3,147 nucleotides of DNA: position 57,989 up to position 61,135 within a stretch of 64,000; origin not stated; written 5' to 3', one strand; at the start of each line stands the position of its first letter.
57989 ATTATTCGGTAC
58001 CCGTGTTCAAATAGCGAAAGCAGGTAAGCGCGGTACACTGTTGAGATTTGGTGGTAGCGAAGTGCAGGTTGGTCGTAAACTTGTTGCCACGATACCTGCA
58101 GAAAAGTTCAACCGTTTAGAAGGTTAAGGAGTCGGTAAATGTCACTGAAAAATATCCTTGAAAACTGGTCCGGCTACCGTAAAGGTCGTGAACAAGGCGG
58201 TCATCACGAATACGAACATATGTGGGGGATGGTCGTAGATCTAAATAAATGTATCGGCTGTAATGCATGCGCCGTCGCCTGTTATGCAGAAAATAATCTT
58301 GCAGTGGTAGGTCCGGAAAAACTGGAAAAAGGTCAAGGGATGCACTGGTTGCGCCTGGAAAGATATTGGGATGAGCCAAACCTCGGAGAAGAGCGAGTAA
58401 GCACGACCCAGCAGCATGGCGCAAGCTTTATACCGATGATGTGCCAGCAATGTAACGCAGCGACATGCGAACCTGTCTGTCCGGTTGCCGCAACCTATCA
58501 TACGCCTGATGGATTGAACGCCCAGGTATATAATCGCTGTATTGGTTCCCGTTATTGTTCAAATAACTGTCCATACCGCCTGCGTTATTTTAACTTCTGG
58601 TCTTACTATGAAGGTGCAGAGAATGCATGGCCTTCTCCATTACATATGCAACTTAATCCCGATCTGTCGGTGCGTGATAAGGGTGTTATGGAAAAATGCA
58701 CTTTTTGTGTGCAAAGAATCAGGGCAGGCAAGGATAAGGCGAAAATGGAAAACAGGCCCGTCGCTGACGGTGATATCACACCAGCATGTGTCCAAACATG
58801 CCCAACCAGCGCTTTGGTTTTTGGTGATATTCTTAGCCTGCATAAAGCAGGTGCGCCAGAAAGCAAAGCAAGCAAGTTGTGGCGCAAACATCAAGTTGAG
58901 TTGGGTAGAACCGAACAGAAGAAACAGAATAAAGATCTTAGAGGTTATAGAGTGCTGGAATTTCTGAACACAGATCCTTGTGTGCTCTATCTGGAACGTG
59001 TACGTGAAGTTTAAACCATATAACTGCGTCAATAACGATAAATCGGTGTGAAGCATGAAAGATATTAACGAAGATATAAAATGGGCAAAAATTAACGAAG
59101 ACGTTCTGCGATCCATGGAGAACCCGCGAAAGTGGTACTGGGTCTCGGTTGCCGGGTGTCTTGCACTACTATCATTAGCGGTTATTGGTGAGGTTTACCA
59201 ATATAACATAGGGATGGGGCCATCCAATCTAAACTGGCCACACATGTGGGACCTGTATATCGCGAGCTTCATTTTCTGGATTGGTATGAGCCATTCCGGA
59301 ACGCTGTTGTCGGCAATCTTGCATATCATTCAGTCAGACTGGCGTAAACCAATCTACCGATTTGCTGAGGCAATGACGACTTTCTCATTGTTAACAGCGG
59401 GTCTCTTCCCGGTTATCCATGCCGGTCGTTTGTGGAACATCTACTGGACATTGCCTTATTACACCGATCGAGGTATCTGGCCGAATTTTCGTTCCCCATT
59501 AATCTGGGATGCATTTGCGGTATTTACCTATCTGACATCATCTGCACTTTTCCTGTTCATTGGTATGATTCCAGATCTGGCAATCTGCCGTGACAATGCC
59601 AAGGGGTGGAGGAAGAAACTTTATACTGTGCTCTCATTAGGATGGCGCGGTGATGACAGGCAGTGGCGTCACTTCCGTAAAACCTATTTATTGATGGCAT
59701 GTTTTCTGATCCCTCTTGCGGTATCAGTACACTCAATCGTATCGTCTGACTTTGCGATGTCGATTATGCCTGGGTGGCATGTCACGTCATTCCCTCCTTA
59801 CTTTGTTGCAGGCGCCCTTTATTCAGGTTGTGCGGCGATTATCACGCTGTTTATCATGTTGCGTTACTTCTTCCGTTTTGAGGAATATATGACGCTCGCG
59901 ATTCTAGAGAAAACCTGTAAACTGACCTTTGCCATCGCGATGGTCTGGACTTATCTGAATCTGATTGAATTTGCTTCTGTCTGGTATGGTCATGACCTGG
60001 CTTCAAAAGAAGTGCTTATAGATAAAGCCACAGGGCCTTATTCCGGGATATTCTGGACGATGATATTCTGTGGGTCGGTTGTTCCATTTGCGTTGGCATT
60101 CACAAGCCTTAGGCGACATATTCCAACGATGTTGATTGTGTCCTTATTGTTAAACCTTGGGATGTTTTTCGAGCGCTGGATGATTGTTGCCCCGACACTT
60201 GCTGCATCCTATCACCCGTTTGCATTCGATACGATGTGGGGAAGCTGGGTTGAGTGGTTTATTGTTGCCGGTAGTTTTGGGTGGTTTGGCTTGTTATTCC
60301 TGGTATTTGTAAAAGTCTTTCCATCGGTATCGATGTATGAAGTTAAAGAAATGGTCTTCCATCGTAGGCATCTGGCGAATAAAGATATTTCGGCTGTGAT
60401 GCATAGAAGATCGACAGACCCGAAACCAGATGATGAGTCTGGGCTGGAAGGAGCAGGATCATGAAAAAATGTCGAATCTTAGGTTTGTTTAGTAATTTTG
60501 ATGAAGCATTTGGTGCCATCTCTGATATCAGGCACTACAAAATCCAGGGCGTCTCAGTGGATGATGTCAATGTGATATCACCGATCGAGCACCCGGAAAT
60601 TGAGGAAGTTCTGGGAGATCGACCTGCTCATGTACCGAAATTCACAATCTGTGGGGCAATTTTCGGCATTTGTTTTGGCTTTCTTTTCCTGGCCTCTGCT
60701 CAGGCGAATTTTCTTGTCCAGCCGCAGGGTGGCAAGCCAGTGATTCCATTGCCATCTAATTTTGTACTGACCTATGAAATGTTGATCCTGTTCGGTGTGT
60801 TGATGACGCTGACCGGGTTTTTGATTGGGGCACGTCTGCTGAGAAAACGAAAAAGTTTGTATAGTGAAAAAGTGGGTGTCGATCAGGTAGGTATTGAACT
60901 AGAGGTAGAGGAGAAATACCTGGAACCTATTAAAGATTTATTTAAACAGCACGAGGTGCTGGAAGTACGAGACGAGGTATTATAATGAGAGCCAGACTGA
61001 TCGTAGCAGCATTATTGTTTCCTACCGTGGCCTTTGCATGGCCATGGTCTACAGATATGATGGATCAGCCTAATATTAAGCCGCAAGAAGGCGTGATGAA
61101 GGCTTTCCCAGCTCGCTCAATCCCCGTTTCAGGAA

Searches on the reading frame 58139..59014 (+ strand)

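Call 37: search_protein_families(library=pfam, proteins=[window:58139-59014:+], max_evalue=1e-8)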
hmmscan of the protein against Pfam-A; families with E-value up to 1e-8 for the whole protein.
window:58139-59014:+ (291 aa): 2 families
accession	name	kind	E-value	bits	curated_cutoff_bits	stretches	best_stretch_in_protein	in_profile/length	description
PF12838.12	Fer4_7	-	1.2e-13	51.7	27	0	37-118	1-52/52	4Fe-4S dicluster domain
PF13247.11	Fer4_11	-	2.8e-09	37.5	26.2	0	96-152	4-62/100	4Fe-4S dicluster domain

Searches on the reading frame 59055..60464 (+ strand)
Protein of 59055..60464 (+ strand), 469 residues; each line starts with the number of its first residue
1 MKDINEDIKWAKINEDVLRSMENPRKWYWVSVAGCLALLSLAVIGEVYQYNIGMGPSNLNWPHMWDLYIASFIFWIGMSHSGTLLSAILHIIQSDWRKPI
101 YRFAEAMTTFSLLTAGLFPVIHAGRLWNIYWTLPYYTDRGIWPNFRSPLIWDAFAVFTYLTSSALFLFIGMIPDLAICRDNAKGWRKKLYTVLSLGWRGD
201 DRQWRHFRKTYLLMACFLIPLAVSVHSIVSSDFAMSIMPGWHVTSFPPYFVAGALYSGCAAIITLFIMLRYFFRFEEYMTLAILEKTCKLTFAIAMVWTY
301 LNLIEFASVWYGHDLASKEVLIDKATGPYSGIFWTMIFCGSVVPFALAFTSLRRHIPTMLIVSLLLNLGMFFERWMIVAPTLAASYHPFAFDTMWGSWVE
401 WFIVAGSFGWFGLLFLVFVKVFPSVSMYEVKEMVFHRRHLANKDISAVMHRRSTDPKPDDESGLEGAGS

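Call 37: search_protein_families(library=pfam, proteins=[window:59055-60464:+], max_evalue=1e-8)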
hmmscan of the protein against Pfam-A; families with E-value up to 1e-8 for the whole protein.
window:59055-60464:+ (469 aa): 1 family
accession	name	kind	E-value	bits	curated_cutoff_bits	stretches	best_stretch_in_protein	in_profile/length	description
PF03916.19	NrfD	-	1e-23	84.9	25.8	1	62-381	8-308/313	Polysulphide reductase, NrfD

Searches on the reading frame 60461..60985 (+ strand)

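Call 37: search_protein_families(library=pfam, proteins=[window:60461-60985:+], max_evalue=1e-8)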
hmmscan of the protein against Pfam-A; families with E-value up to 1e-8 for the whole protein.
window:60461-60985:+ (174 aa): 1 family
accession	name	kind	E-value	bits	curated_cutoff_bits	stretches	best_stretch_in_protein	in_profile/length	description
PF11821.13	ActD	-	1.9e-25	89.9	25.7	1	7-170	4-169/170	Alternative complex III, ActD subunit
